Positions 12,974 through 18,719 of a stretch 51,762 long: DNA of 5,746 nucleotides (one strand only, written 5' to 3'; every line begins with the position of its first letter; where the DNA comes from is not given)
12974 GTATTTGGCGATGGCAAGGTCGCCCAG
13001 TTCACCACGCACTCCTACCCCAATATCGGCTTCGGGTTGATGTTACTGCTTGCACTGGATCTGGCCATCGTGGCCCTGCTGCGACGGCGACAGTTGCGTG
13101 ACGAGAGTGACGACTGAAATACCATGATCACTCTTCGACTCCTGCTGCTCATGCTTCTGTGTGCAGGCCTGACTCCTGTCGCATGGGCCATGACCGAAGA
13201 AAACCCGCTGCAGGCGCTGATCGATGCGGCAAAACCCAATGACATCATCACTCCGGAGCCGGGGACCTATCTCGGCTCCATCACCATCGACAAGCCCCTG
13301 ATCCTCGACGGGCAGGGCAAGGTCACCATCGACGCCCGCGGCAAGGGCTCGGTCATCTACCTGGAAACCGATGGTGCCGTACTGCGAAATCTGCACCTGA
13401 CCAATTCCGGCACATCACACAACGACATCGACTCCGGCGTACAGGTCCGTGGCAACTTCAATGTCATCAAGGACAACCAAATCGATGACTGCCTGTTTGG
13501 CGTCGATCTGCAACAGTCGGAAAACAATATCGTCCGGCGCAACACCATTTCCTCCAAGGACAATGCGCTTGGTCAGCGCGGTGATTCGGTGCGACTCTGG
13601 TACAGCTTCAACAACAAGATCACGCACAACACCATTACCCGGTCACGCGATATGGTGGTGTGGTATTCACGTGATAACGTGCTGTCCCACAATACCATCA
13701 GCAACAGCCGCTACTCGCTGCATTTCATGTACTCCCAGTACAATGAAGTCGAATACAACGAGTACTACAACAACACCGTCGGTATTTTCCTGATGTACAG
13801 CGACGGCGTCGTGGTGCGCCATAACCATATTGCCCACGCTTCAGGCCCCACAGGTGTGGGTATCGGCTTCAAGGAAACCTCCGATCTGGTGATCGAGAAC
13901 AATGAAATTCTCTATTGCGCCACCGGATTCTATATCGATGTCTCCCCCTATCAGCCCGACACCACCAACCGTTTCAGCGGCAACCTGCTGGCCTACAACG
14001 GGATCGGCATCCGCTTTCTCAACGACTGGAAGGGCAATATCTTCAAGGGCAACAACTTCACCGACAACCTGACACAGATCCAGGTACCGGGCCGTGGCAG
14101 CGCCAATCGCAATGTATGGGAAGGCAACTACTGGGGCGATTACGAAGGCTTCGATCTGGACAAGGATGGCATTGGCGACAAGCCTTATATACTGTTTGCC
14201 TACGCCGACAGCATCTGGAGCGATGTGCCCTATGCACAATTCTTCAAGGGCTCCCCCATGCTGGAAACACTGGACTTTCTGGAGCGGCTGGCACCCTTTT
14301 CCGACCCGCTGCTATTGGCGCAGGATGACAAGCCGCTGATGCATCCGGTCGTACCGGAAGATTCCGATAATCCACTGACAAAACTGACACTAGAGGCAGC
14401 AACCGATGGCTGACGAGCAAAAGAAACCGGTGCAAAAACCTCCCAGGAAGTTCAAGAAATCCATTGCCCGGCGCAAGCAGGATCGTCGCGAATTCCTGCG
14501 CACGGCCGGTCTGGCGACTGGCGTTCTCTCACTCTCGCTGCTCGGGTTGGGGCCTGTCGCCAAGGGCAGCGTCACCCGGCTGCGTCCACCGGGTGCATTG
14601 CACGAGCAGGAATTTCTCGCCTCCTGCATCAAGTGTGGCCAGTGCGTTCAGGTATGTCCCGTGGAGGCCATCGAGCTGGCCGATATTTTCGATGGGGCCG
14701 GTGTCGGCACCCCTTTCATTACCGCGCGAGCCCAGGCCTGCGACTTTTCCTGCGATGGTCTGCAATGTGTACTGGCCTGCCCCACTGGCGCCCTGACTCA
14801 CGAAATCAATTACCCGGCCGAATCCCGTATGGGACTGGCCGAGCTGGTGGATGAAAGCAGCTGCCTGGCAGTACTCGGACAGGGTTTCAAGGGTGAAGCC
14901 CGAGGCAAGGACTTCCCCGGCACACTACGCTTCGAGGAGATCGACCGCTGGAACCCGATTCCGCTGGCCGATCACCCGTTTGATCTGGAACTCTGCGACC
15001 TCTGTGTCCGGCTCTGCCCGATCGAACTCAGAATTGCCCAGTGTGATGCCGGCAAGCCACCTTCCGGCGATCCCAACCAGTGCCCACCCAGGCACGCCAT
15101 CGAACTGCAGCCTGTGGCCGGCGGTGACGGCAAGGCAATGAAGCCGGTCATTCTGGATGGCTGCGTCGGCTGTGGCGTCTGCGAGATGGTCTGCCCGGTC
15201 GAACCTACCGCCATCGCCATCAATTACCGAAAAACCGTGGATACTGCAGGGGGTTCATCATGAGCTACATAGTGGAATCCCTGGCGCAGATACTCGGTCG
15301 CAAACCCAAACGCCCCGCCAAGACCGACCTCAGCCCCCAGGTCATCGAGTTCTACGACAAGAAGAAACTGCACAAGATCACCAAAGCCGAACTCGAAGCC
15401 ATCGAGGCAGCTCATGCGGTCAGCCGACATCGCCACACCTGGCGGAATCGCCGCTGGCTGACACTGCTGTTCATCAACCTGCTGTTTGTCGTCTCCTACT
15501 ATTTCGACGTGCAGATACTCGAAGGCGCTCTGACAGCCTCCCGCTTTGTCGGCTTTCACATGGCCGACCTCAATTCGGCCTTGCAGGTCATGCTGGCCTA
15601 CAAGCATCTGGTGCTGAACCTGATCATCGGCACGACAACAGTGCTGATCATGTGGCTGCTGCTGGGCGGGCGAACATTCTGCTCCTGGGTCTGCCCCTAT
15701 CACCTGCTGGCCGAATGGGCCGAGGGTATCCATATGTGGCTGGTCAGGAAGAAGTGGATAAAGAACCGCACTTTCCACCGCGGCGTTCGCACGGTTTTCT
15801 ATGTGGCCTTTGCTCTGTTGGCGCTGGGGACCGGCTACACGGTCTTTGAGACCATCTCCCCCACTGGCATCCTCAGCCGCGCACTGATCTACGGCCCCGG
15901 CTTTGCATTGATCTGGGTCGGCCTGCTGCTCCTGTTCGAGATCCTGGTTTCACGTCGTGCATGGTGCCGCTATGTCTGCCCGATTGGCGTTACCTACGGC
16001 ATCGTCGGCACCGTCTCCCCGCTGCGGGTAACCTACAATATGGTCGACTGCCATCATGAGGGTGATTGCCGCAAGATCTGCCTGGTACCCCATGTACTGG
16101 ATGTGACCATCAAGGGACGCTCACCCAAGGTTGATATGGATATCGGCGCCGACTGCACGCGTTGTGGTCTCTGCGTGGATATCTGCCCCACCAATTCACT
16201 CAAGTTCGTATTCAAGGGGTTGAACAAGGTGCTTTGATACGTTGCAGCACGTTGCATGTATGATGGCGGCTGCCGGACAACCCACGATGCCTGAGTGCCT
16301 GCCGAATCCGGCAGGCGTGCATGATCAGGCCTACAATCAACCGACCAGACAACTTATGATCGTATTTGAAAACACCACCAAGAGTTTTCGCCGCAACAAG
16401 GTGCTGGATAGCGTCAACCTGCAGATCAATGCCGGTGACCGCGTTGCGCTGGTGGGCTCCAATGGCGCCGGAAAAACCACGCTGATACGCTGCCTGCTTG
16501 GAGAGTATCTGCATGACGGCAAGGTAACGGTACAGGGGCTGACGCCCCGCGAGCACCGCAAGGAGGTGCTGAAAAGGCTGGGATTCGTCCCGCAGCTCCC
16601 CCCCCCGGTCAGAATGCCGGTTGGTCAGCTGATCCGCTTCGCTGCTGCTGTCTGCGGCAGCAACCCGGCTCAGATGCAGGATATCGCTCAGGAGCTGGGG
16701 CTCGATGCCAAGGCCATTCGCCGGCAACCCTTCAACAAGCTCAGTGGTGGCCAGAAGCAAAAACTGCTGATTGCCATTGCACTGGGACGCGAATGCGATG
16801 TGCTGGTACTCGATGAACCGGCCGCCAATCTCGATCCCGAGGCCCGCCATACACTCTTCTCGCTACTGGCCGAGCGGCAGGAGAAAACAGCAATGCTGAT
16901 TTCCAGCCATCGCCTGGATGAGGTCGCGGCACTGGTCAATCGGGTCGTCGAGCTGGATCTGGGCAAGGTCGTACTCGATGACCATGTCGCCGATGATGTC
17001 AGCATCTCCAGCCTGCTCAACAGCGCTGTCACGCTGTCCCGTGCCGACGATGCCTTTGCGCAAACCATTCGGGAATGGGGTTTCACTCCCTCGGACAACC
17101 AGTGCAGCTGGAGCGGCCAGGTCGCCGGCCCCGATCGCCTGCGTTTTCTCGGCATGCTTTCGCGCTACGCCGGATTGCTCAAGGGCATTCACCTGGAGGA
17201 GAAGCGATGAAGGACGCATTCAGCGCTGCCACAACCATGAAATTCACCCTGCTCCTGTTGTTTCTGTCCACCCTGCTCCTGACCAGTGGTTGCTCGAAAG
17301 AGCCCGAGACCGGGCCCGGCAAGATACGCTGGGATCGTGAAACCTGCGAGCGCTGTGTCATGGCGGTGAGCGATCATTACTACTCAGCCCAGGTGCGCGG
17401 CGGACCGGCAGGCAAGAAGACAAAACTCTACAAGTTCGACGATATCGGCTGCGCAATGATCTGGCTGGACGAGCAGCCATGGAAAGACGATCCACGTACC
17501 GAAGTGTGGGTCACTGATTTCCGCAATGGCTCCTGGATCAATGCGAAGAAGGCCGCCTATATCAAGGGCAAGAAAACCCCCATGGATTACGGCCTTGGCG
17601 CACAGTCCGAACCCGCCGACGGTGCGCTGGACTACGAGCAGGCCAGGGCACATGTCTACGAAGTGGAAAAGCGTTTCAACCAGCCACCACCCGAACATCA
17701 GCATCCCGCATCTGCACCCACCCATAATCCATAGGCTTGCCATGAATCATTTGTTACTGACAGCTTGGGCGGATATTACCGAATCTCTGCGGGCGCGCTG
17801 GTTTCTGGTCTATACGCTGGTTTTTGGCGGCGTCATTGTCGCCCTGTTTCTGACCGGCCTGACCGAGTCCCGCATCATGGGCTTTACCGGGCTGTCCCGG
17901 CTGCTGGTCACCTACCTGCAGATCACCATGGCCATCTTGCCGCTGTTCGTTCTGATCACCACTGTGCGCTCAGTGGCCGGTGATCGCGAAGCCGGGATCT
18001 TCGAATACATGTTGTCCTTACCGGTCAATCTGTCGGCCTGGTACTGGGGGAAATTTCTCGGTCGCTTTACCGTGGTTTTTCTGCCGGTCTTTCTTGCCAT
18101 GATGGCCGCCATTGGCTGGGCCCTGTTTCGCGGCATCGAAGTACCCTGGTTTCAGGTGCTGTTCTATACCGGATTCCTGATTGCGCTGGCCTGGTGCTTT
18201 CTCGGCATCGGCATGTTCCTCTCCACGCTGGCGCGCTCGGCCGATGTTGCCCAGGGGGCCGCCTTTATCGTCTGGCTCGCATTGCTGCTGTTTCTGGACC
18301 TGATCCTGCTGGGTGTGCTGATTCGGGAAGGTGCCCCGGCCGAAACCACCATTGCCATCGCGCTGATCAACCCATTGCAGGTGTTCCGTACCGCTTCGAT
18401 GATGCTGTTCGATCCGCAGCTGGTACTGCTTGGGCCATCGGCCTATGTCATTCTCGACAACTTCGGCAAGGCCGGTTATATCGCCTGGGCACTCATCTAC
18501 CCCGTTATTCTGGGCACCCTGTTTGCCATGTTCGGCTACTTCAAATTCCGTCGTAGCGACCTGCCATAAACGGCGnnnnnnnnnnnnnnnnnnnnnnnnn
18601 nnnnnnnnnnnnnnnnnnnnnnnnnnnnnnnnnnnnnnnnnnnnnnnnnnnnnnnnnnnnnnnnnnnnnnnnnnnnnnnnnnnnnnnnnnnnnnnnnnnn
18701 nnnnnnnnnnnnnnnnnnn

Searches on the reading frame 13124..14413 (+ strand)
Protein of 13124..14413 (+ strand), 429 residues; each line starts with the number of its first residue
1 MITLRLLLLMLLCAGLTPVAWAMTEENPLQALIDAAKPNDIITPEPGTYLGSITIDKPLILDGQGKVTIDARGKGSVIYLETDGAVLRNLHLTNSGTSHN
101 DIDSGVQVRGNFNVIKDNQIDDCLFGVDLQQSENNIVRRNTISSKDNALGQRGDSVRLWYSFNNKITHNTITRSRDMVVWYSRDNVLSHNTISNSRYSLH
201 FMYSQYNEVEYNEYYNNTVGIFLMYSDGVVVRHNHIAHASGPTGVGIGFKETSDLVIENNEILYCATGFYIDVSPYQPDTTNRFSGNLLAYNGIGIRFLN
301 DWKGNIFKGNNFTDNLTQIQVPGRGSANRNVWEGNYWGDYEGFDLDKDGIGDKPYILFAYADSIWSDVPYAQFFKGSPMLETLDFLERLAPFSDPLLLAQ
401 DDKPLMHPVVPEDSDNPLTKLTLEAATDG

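Call 4: search_protein_families(library=pfam, proteins=[window:13124-14413:+], max_evalue=0.01)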
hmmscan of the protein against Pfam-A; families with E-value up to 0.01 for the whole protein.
window:13124-14413:+ (429 aa): 3 families
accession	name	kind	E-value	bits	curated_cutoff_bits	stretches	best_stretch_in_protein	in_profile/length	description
PF13229.12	Beta_helix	-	4e-46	157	25.9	4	156-312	3-158/158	Right handed beta helix region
PF05048.19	NosD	-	9.4e-38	130.2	23.6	2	140-342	3-212/212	Periplasmic copper-binding protein (NosD)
PF07602.17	DUF1565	-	0.00015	21.6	20.3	0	86-176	108-200/257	Protein of unknown function (DUF1565)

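Call 5: search_protein_families(library=ncbifam, proteins=[window:13124-14413:+], max_evalue=0.01)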
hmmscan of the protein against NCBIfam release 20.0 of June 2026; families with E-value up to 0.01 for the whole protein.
window:13124-14413:+ (429 aa): 2 families
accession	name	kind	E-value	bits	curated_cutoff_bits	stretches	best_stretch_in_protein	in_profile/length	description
TIGR04247.1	NosD_copper_fam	subfamily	1.6e-118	395.6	300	1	29-407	1-377/377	nitrous oxide reductase family maturation protein NosD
TIGR03804.1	para_beta_helix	repeat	9e-20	70.1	19.45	3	111-144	8-41/44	parallel beta-helix repeat protein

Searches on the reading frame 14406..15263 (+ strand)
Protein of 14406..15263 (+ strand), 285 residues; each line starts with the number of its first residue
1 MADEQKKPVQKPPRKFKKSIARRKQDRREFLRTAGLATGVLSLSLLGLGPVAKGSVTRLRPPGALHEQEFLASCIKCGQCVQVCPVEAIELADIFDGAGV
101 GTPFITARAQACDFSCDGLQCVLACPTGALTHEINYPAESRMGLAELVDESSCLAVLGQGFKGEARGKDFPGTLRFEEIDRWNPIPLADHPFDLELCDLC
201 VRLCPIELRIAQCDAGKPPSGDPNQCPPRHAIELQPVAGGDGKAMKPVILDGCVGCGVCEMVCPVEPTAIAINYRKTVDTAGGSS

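Call 4: search_protein_families(library=pfam, proteins=[window:14406-15263:+], max_evalue=0.01)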
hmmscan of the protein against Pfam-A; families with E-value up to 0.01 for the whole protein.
window:14406-15263:+ (285 aa): 14 families
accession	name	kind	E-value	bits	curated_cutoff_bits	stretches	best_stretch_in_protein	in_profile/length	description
PF00037.32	Fer4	-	5.2e-15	55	21.1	2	73-90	7-24/24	4Fe-4S binding domain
PF12838.12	Fer4_7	-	6e-15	55.9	27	2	73-129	1-52/52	4Fe-4S dicluster domain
PF13484.11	Fer4_16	-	5.3e-13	50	30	1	74-92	2-20/66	4Fe-4S double cluster binding domain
PF13187.11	Fer4_9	-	7.4e-10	39.2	27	3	71-89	34-52/52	4Fe-4S dicluster domain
PF12837.12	Fer4_6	-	2e-09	37.4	25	2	73-89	8-24/24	4Fe-4S binding domain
PF14697.11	Fer4_21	-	2.5e-09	37.6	35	1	240-266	28-54/59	4Fe-4S dicluster domain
PF13183.11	Fer4_8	-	3.1e-07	31.3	27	1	67-86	47-66/68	4Fe-4S dicluster domain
PF13534.11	Fer4_17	-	3.1e-07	31.3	22.2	2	197-265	5-58/61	4Fe-4S dicluster domain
PF13237.11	Fer4_10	-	1.5e-06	28.5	25.5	0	72-126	7-53/53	4Fe-4S dicluster domain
PF12797.12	Fer4_2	-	1.5e-06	28.2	24.5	2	248-265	5-22/22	4Fe-4S binding domain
PF25160.1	LdpA_Fe-S-bd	-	3.5e-06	27.1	27.6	2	61-92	14-46/49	LdpA Fe-S cluster-binding domain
PF12798.12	Fer4_3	-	4.7e-06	27.5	27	1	74-88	1-15/15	4Fe-4S binding domain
PF12800.12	Fer4_4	-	0.00012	22.6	24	1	73-86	3-16/17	4Fe-4S binding domain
PF13746.11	Fer4_18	-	0.0004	21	27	1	66-87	53-74/114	4Fe-4S dicluster domain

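Call 74: search_protein_families(library=ncbifam, proteins=[window:14406-15263:+], max_evalue=0.00001)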
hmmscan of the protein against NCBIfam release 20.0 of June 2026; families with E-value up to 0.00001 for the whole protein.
window:14406-15263:+ (285 aa): 15 families
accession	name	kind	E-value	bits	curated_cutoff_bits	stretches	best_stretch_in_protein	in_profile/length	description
NF007012.0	PRK09476.1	equivalog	7.4e-40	136.7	269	1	21-158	5-144/254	ferredoxin-type protein NapG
TIGR00397.1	mauM_napG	subfamily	1.9e-34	119.1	178.85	1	25-157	6-137/213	MauM/NapG family ferredoxin-type protein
TIGR00402.1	napF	equivalog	3e-08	33.7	102.2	1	59-146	22-100/149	ferredoxin-type protein NapF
NF004537.0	PRK05888.1-3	equivalog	4.4e-08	32.9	163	0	72-96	113-137/204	NADH-quinone oxidoreductase subunit NuoI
NF006076.0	PRK08222.1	equivalog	4.6e-08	33.1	270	0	67-98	68-99/181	hydrogenase 4 subunit H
NF058577.1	FdxA_fam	equivalog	6.6e-08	32.6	65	0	73-91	8-26/52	4Fe-4S ferredoxin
TIGR01971.1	NuoI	subfamily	1.1e-07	31.5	113.05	0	72-98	81-107/121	NADH-quinone oxidoreductase, chain I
NF042909.1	FMH_DH_FwdF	exception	2.1e-07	30.4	375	1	73-135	226-280/336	tungsten-dependent formylmethanofuran dehydrogenase subunit FwdF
NF040763.1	FeFe_hydrog_A6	exception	2.1e-07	29.7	765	0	72-91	188-207/571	NADH-dependent [FeFe] hydrogenase, group A6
NF009053.0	PRK12387.1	subfamily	3.6e-07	30.1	204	0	70-98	71-99/180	formate hydrogenlyase complex iron-sulfur subunit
NF006221.0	PRK08348.1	subfamily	1.4e-06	28.1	124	0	70-95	73-98/136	NADH-plastoquinone oxidoreductase subunit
NF045480.1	FdxA_Actino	equivalog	2.1e-06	27.9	125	0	73-90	39-56/107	ferredoxin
NF041836.1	rnfB_Methano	equivalog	2.1e-06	27.4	445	0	240-269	205-234/265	Rnf electron transport complex subunit RnfB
TIGR02512.1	FeFe_hydrog_A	subfamily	5e-06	25.6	405.95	0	72-93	50-71/375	[FeFe] hydrogenase, group A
TIGR03048.1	PS_I_psaC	equivalog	9.4e-06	25.8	130.65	0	69-139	5-71/80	photosystem I iron-sulfur center protein PsaC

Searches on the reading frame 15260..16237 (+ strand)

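Call 4: search_protein_families(library=pfam, proteins=[window:15260-16237:+], max_evalue=0.01)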
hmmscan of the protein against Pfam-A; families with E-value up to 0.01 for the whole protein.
window:15260-16237:+ (325 aa): 10 families
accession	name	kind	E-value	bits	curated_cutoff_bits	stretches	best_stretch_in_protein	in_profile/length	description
PF12801.12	Fer4_5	-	7.9e-14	51.8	22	2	120-166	4-45/48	4Fe-4S binding domain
PF00037.32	Fer4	-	6.7e-06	26.1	21.1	1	298-314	7-23/24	4Fe-4S binding domain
PF12838.12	Fer4_7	-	5.2e-05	24.1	27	1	288-312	28-51/52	4Fe-4S dicluster domain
PF13237.11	Fer4_10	-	0.00052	20.3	25.5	1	297-311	7-21/53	4Fe-4S dicluster domain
PF13187.11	Fer4_9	-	0.00071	20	27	0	268-312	6-50/52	4Fe-4S dicluster domain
PF12800.12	Fer4_4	-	0.0017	19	24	1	298-311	3-16/17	4Fe-4S binding domain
PF13746.11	Fer4_18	-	0.0023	18.6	27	1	233-312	3-74/114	4Fe-4S dicluster domain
PF13484.11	Fer4_16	-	0.0025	19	30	1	299-315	2-18/66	4Fe-4S double cluster binding domain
PF12797.12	Fer4_2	-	0.0042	17.4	24.5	1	298-311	9-22/22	4Fe-4S binding domain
PF12798.12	Fer4_3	-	0.0085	17.3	27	1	299-312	1-14/15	4Fe-4S binding domain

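Call 74: search_protein_families(library=ncbifam, proteins=[window:15260-16237:+], max_evalue=0.00001)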
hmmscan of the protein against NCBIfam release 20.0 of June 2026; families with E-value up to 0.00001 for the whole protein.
window:15260-16237:+ (325 aa): 2 families
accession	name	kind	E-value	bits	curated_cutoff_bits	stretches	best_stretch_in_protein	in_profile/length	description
TIGR02163.1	napH_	subfamily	3.8e-70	236.3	213.05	1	62-316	2-253/255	NapH/MauN family ferredoxin-type protein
NF007013.0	PRK09477.1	equivalog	2.5e-55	187.6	234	1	42-318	7-278/286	quinol dehydrogenase ferredoxin subunit NapH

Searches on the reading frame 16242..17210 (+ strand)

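Call 4: search_protein_families(library=pfam, proteins=[window:16242-17210:+], max_evalue=0.01)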
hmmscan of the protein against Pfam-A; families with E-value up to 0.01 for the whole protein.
window:16242-17210:+ (322 aa): 12 families
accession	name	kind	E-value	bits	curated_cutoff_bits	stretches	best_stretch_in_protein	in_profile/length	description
PF00005.33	ABC_tran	-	4.4e-26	92.5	25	1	55-194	1-136/137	ABC transporter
PF13304.12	AAA_21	-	5.4e-13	50.1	27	2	160-223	231-298/304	AAA domain, putative AbiEii toxin, Type IV TA system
PF02463.25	SMC_N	-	8.9e-09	35.5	40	1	162-229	135-203/220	RecF/RecN/SMC N terminal domain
PF01695.23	IstB_IS21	-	2e-05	24.7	24.1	1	184-223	153-193/238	IstB-like ATP binding protein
PF13401.12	AAA_22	-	4.5e-05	24.2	27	1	69-212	9-112/130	AAA domain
PF13604.12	AAA_30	-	0.00029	21.1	27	1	68-216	21-119/191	AAA domain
PF13558.12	SbcC_Walker_B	-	0.001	19.7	27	0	161-210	27-89/90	SbcC/RAD50-like, Walker B motif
PF13191.12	AAA_16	-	0.0022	18.9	32.6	1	67-215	26-162/167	AAA ATPase domain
PF02367.23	TsaE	-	0.0037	17.7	26.6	1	58-95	14-51/128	Threonylcarbamoyl adenosine biosynthesis protein TsaE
PF20720.3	nSTAND3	-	0.0042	17.2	27.2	1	66-97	18-49/155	Novel STAND NTPase 3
PF03266.21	NTPase_1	-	0.0043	17.4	23.9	0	67-115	1-47/168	NTPase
PF13476.12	AAA_23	-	0.0088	17.1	27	0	69-85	23-39/201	AAA domain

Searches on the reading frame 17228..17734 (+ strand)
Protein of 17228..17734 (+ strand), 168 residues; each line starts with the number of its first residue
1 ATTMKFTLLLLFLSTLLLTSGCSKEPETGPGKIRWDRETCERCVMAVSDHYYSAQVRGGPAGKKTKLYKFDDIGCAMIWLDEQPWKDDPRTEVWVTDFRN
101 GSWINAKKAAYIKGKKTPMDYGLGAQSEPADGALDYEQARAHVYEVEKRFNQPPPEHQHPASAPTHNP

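Call 66: search_protein_families(library=pfam, proteins=[window:17228-17734:+], max_evalue=10)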
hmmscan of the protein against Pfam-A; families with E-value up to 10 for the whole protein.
window:17228-17734:+ (168 aa): 2 families
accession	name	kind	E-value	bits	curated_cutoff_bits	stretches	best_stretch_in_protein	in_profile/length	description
PF05573.18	NosL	-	2.6e-05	25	24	1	36-116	6-83/131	NosL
PF22850.1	CATSPERD-E_C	-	0.15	12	27.4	1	49-97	8-55/215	CATSPERD/E C-terminal domain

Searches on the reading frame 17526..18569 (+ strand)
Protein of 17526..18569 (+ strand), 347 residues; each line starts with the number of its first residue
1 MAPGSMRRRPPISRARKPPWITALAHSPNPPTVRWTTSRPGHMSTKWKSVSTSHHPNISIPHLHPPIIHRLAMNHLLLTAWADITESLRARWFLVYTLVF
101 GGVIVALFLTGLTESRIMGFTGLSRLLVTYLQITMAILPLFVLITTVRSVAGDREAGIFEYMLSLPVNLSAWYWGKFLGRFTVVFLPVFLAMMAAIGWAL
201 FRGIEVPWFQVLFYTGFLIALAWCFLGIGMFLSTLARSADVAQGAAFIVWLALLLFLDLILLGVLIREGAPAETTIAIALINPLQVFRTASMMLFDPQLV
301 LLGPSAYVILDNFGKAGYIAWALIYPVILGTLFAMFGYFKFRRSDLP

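Call 4: search_protein_families(library=pfam, proteins=[window:17526-18569:+], max_evalue=0.01)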
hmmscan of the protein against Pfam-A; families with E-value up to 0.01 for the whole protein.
window:17526-18569:+ (347 aa): 3 families
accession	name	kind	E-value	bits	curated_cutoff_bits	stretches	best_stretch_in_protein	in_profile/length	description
PF12679.13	ABC2_membrane_2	-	4.8e-20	72.4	27.2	1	80-346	4-283/283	ABC-2 family transporter protein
PF12698.13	ABC2_membrane_3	-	2.5e-10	40.4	31.6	1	130-337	164-345/347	ABC-2 family transporter protein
PF01061.29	ABC2_membrane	-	4.1e-07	30.2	26.9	1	94-256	25-176/211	ABC-2 type transporter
